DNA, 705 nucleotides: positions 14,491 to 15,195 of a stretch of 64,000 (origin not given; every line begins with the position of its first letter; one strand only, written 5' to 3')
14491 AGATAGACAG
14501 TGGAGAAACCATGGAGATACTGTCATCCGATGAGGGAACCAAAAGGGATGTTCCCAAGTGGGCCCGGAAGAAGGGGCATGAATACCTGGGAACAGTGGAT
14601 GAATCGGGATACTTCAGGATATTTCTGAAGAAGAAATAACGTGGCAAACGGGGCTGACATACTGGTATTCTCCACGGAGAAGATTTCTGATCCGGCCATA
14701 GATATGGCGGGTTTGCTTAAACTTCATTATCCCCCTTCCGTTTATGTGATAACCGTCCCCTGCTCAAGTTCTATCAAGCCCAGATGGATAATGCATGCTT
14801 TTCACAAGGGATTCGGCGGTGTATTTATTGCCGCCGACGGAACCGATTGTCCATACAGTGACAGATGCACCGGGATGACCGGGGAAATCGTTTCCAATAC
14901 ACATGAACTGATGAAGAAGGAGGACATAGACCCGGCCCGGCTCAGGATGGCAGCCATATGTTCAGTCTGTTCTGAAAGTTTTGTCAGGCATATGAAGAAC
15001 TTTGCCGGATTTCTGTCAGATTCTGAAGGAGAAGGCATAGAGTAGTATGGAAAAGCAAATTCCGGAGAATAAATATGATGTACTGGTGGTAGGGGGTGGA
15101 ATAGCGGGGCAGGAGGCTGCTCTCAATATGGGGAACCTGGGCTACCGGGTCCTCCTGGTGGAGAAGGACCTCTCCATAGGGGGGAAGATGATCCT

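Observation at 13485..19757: Qmo-type (HdrA/HdrA/HdrC-HdrE) membrane complex encoded with TusA and DsrE-like sulfur carriers under an ArsR-family regulator, with no AprAB, sat or dsr in the operon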

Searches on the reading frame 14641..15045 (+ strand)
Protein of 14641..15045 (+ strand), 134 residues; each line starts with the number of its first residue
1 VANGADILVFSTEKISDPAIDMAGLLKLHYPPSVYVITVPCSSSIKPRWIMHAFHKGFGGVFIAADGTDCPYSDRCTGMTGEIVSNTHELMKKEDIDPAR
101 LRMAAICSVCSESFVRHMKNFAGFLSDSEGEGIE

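Call 3: search_protein_families(library=pfam, proteins=[window:14641-15045:+], max_evalue=0.01)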
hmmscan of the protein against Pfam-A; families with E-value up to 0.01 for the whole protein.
window:14641-15045:+ (134 aa): 1 family
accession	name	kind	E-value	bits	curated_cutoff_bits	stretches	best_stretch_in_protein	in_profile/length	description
PF02662.21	FlpD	-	1.1e-26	93.6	22.3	1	7-122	1-116/123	Methyl-viologen-reducing hydrogenase, delta subunit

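Call 4: search_protein_families(library=ncbifam, proteins=[window:14641-15045:+], max_evalue=0.01)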
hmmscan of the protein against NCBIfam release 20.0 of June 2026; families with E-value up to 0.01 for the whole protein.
window:14641-15045:+ (134 aa): 4 families
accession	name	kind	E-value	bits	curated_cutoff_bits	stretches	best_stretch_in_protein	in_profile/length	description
NF040770.1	hetero_SS_HdrA2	exception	2.3e-16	59.1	1100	1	6-126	649-769/777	CoB-CoM heterodisulfide reductase HdrA2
NF045873.1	F420_non_VhuD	exception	1.1e-09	38.4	215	1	7-121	4-118/132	F420-non-reducing hydrogenase iron-sulfur subunit VhuD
NF041891.1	hdrA_Methbact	equivalog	1.2e-09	36.9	1300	1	6-121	645-754/762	ferredoxin:CoB-CoM heterodisulfide reductase subunit HdrA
NF041778.1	hetero_SS_HdrA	equivalog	1.3e-07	29.9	1400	1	2-95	651-741/771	ferredoxin:CoB-CoM heterodisulfide reductase subunit HdrA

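Call 32: search_solved_structures(query=window:14641-15045:+, max_evalue=0.01, show_alignments=3)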
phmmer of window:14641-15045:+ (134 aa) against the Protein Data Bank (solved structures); distinct sequences matched with E-value up to 0.01: 6.
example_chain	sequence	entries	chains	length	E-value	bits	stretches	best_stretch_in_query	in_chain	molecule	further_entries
5odc_D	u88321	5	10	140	6.6e-11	45.5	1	19-123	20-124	Methyl-viologen reducing hydrogenase subunit D | Methyl-viologen reducing hydrogenase, subunit D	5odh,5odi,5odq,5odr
8rvv_F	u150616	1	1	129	3.8e-08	36.5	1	18-121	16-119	Methyl viologen-reducing hydrogenase, subunit D-related protein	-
8rvu_F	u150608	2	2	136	4.1e-08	36.4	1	17-121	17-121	Methyl viologen-reducing hydrogenase, subunit D-related protein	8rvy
9sw2_D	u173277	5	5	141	3.5e-07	33.4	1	7-73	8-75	F420-non-reducing hydrogenase iron-sulfur subunit D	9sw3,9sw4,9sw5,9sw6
9sfi_K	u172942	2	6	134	5.9e-07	32.7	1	10-101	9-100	F420-non-reducing hydrogenase subunit delta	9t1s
7bkb_F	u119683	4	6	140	6.4e-06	29.3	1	16-107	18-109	F420-non-reducing hydrogenase subunit D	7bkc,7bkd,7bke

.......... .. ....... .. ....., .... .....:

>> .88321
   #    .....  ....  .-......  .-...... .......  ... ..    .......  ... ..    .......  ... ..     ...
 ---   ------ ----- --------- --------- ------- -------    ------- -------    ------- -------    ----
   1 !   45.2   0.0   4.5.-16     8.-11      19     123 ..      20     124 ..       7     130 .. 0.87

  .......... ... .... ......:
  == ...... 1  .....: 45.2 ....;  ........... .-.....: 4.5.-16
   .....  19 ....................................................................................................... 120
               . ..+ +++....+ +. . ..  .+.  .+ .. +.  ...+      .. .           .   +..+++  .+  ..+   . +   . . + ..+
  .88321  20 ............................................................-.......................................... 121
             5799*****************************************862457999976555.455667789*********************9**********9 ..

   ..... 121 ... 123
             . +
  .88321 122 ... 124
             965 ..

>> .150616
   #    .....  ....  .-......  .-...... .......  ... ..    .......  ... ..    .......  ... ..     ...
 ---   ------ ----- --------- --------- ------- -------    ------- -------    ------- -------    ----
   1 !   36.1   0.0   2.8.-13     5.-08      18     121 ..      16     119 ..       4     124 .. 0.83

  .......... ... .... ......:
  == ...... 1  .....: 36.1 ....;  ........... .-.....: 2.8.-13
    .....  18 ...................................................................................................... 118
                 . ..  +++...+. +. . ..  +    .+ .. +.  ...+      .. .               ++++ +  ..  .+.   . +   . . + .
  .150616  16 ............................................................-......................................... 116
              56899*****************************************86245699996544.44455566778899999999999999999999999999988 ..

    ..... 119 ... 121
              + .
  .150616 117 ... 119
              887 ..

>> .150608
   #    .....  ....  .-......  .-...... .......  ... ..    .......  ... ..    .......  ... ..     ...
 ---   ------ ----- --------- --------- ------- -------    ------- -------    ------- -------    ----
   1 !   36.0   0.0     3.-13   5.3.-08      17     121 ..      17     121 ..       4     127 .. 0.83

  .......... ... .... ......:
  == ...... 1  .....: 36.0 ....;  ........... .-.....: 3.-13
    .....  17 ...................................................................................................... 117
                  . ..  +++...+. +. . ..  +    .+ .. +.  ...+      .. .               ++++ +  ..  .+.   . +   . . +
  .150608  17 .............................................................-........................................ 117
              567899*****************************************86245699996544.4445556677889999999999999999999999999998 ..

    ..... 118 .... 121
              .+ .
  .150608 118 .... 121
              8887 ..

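Call 41: find_homologous_proteins(query=window:14641-15045:+, max_evalue=0.00001)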
Query window:14641-15045:+ (134 aa): 3131 proteins with E <= 0.00001 among 3139 candidates; the best 120 are listed.
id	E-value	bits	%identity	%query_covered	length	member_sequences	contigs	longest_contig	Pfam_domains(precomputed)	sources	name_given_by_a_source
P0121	3.7e-86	304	100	100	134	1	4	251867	PF02662.22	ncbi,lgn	-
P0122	3.3e-65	236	77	98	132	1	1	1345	PF02662.22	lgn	-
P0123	7.5e-65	235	80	98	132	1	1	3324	PF02662.22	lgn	-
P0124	9.3e-65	234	80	99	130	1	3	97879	PF02662.22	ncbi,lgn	ncbi:MAG: hydrogenase iron-sulfur subunit [Candidatus Krumholzibacteriales bacterium]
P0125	1.8e-64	233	80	97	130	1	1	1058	PF02662.22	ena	-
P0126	2.1e-64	233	82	94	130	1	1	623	PF02662.22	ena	-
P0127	1.6e-63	230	80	95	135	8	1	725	PF02662.22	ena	-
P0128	1.5e-62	227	78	96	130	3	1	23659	PF02662.22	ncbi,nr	ncbi:MAG: hydrogenase iron-sulfur subunit [Candidatus Latescibacteria bacterium]|nr:hydrogenase iron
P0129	2.3e-62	227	79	92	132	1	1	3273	PF02662.22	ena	-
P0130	4.1e-62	226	76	95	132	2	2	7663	PF02662.22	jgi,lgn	-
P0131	2.9e-61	223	76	92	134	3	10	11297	PF02662.22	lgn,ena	-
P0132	1.2e-60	221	75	95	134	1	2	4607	PF02662.22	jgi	-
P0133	1.5e-60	221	77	93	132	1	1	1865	PF02662.22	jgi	jgi:coenzyme F420-reducing hydrogenase delta subunit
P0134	1.6e-60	221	76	93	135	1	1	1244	PF02662.22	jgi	jgi:F420-non-reducing hydrogenase iron-sulfur subunit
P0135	2.1e-60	220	75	95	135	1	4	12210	PF02662.22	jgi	jgi:F420-non-reducing hydrogenase iron-sulfur subunit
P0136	6.4e-60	219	77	90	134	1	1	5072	PF02662.22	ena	-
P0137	6.4e-60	219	77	90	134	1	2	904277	PF02662.22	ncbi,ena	-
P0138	6.4e-60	219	77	90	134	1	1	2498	PF02662.22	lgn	-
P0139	1.1e-59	218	77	92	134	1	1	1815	PF02662.22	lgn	-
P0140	1.1e-59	218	74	96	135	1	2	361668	PF02662.22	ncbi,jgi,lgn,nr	ncbi:MAG: hydrogenase iron-sulfur subunit [Bacteroidales bacterium]|nr:hydrogenase iron-sulfur subun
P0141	1.6e-59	217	76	93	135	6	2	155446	PF02662.22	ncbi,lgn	-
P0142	1.6e-59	217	76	92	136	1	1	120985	PF02662.22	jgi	-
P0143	1.7e-59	217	73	96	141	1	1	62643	PF02662.22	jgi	-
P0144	2.6e-59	217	71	96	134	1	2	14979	PF02662.22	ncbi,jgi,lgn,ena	jgi:F420-non-reducing hydrogenase iron-sulfur subunit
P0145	2.7e-59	217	76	92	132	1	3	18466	PF02662.22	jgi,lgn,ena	jgi:F420-non-reducing hydrogenase iron-sulfur subunit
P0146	3.5e-59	216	76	92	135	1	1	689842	PF02662.22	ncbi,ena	-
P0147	3.9e-59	216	73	96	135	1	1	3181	PF02662.22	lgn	-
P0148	3.9e-59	216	75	91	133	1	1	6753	PF02662.22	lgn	-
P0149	4.0e-59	216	74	93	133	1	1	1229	PF02662.22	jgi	jgi:coenzyme F420-reducing hydrogenase delta subunit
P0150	4.2e-59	216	79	87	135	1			PF02662.22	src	-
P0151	4.3e-59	216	73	96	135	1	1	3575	PF02662.22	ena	-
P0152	4.5e-59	216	74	93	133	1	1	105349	PF02662.22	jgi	jgi:F420-non-reducing hydrogenase iron-sulfur subunit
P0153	5.0e-59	216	76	92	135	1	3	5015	PF02662.22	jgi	-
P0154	5.0e-59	216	71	95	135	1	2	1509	PF02662.22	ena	-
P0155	5.1e-59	216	73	99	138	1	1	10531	PF02662.22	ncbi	-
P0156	5.1e-59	216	73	96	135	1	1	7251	PF02662.22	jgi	jgi:F420-non-reducing hydrogenase iron-sulfur subunit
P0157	5.4e-59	216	73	96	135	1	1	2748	PF02662.22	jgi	jgi:F420-non-reducing hydrogenase iron-sulfur subunit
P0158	5.4e-59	216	74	93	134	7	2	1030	PF02662.22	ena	-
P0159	5.4e-59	216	72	99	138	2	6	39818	PF02662.22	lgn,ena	-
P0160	5.4e-59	216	73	96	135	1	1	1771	PF02662.22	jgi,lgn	jgi:coenzyme F420-reducing hydrogenase delta subunit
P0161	5.7e-59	216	73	96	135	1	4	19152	PF02662.22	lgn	-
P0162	6.2e-59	216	76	92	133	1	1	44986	PF02662.22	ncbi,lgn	-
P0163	6.8e-59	215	73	92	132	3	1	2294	PF02662.22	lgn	-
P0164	6.8e-59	215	70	96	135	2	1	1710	PF02662.22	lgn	-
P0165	7.2e-59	215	74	93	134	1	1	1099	PF02662.22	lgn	-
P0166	7.8e-59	215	71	94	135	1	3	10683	PF02662.22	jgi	jgi:F420-non-reducing hydrogenase iron-sulfur subunit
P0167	8.3e-59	215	74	95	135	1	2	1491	PF02662.22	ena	-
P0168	9.5e-59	215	76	92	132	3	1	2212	PF02662.22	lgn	-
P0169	9.5e-59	215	72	97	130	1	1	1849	PF02662.22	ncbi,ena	-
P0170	9.5e-59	215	74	94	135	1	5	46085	PF02662.22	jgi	jgi:F420-non-reducing hydrogenase iron-sulfur subunit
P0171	9.7e-59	215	70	96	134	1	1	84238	PF02662.22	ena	-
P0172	1.0e-58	215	76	92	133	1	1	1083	PF02662.22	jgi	jgi:coenzyme F420-reducing hydrogenase delta subunit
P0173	1.0e-58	215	76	93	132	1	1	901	PF02662.22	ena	-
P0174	1.1e-58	215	76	91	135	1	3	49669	PF02662.22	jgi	-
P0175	1.1e-58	215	76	90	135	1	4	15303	PF02662.22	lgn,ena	-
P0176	1.1e-58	215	73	96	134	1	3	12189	PF02662.22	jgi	jgi:F420-non-reducing hydrogenase iron-sulfur subunit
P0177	1.2e-58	215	73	93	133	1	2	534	PF02662.22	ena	-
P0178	1.2e-58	215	76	92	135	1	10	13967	PF02662.22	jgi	jgi:F420-non-reducing hydrogenase iron-sulfur subunit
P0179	1.2e-58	215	73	92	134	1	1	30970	PF02662.22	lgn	-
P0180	1.2e-58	215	73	92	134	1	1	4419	PF02662.22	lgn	-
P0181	1.3e-58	215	74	93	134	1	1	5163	PF02662.22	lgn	-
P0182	1.3e-58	215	75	92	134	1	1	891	PF02662.22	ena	-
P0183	1.3e-58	214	75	92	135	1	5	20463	PF02662.22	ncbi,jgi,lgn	-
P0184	1.3e-58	214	75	93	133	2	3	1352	PF02662.22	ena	-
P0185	1.4e-58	214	73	99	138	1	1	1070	PF02662.22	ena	-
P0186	1.4e-58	214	77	90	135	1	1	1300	PF02662.22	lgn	-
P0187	1.4e-58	214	76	92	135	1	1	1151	PF02662.22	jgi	jgi:coenzyme F420-reducing hydrogenase delta subunit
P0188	1.4e-58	214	73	96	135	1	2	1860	PF02662.22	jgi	jgi:coenzyme F420-reducing hydrogenase delta subunit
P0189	1.4e-58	214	73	96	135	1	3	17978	PF02662.22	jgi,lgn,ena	jgi:coenzyme F420-reducing hydrogenase delta subunit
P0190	1.5e-58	214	73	93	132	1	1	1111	PF02662.22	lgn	-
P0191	1.5e-58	214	73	96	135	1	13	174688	PF02662.22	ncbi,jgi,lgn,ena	jgi:coenzyme F420-reducing hydrogenase delta subunit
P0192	1.5e-58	214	73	96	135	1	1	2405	PF02662.22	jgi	-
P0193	1.6e-58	214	73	96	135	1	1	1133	PF02662.22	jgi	jgi:F420-non-reducing hydrogenase iron-sulfur subunit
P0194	1.6e-58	214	72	99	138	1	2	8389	PF02662.22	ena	-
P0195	1.7e-58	214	75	94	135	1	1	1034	PF02662.22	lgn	-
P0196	1.7e-58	214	73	93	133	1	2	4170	PF02662.22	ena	-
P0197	1.7e-58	214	74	93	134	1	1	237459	PF02662.22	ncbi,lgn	ncbi:MAG: hydrogenase iron-sulfur subunit [Prolixibacteraceae bacterium]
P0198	1.7e-58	214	77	92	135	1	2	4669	PF02662.22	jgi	jgi:F420-non-reducing hydrogenase iron-sulfur subunit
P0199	1.8e-58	214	77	91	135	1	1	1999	PF02662.22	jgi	jgi:F420-non-reducing hydrogenase iron-sulfur subunit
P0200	1.8e-58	214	74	94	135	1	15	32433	PF02662.22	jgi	jgi:F420-non-reducing hydrogenase iron-sulfur subunit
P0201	1.8e-58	214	74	93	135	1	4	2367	PF02662.22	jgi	jgi:coenzyme F420-reducing hydrogenase delta subunit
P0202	1.8e-58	214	76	92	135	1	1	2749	PF02662.22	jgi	-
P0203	1.9e-58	214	74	92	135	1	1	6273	PF02662.22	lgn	-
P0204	1.9e-58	214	76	89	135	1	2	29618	PF02662.22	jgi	jgi:coenzyme F420-reducing hydrogenase delta subunit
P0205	1.9e-58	214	75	92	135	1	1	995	PF02662.22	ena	-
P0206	1.9e-58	214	75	92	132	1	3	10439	PF02662.22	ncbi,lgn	-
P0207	1.9e-58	214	76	90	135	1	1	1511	PF02662.22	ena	-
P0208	1.9e-58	214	75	90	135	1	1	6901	PF02662.22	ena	-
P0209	2.0e-58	214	72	96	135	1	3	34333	PF02662.22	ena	-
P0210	2.0e-58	214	73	96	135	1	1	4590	PF02662.22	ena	-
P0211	2.0e-58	214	72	96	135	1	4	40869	PF02662.22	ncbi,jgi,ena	jgi:coenzyme F420-reducing hydrogenase delta subunit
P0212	2.0e-58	214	73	96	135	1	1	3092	PF02662.22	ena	-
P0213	2.0e-58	214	76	92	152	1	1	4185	PF02662.22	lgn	-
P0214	2.1e-58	214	75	92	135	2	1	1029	PF02662.22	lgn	-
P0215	2.1e-58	214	73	99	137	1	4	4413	PF02662.22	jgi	jgi:F420-non-reducing hydrogenase iron-sulfur subunit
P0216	2.1e-58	214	73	92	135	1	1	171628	PF02662.22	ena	-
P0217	2.2e-58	214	79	87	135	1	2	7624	PF02662.22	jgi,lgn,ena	-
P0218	2.2e-58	214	73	94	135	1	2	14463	PF02662.22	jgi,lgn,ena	-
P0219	2.2e-58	214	72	94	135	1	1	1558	PF02662.22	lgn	-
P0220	2.2e-58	214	73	94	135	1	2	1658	PF02662.22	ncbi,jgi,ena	-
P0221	2.2e-58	214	75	92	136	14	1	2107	PF02662.22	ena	-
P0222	2.3e-58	214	75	90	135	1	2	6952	PF02662.22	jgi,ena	-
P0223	2.3e-58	214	75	91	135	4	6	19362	PF02662.22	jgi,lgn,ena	-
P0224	2.3e-58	214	75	92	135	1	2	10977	PF02662.22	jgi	jgi:F420-non-reducing hydrogenase iron-sulfur subunit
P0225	2.3e-58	214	74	93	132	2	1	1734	PF02662.22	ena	-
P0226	2.5e-58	214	75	95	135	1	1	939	PF02662.22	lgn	-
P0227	2.6e-58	214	77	93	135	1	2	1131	PF02662.22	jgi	jgi:F420-non-reducing hydrogenase iron-sulfur subunit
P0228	2.7e-58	213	77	93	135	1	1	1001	PF02662.22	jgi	jgi:F420-non-reducing hydrogenase iron-sulfur subunit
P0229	2.7e-58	213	76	90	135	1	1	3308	PF02662.22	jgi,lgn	jgi:coenzyme F420-reducing hydrogenase delta subunit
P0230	2.7e-58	213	73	99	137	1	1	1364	PF02662.22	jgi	jgi:F420-non-reducing hydrogenase iron-sulfur subunit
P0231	2.8e-58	213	75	91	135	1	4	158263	PF02662.22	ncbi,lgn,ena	-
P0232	2.9e-58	213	73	96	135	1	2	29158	PF02662.22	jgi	jgi:F420-non-reducing hydrogenase iron-sulfur subunit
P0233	2.9e-58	213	73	97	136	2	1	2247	PF02662.22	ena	-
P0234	2.9e-58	213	75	94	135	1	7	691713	PF02662.22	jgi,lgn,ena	-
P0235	3.0e-58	213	74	93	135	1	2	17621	PF02662.22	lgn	-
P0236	3.1e-58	213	76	90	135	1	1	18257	PF02662.22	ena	-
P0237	3.3e-58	213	77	91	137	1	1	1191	PF02662.22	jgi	jgi:coenzyme F420-reducing hydrogenase delta subunit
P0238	3.3e-58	213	73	93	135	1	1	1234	PF02662.22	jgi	jgi:F420-non-reducing hydrogenase iron-sulfur subunit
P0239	3.4e-58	213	75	94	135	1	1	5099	PF02662.22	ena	-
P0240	3.5e-58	213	73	93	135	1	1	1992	PF02662.22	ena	-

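Call 42: list_cluster_members(proteins=[P0191, P0137, P0146, P0211, P0144, P0183, P0220, P0231, P0162, P0155])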
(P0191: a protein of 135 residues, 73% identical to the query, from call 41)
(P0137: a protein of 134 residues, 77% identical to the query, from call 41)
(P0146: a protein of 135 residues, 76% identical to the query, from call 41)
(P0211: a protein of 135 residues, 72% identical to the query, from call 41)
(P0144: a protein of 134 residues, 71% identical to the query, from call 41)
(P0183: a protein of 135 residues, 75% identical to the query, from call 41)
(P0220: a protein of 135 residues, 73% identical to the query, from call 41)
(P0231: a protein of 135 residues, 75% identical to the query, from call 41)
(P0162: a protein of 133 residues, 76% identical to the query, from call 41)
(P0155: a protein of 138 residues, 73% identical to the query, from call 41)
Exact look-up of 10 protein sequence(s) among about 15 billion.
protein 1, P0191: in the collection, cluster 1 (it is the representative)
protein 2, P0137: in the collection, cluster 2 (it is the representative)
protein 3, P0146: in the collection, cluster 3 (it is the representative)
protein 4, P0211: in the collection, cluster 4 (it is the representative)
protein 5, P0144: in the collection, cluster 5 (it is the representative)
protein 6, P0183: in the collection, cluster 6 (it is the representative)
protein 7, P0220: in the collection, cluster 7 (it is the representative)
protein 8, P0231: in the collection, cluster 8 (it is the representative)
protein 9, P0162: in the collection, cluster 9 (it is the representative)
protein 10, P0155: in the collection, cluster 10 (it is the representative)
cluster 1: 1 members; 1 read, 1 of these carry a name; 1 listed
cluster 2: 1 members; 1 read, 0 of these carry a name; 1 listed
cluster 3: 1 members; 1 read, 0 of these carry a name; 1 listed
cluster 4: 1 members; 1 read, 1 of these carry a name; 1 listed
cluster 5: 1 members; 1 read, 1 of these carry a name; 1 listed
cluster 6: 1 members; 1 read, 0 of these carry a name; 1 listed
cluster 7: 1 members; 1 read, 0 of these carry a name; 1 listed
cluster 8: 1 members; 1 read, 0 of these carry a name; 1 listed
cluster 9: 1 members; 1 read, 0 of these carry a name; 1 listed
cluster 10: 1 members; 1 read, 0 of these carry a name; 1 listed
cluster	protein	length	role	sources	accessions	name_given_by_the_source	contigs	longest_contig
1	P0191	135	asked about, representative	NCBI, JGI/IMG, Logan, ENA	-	coenzyme F420-reducing hydrogenase delta subunit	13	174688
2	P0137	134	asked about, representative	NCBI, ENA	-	-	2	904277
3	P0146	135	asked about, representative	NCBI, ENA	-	-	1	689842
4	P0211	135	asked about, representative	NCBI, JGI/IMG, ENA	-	coenzyme F420-reducing hydrogenase delta subunit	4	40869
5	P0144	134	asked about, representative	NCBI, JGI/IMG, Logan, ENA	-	F420-non-reducing hydrogenase iron-sulfur subunit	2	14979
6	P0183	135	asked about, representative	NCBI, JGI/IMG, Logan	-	-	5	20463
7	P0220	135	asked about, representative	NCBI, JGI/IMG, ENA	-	-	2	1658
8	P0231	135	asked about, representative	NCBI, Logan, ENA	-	-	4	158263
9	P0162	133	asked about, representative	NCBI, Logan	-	-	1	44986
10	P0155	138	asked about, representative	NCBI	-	-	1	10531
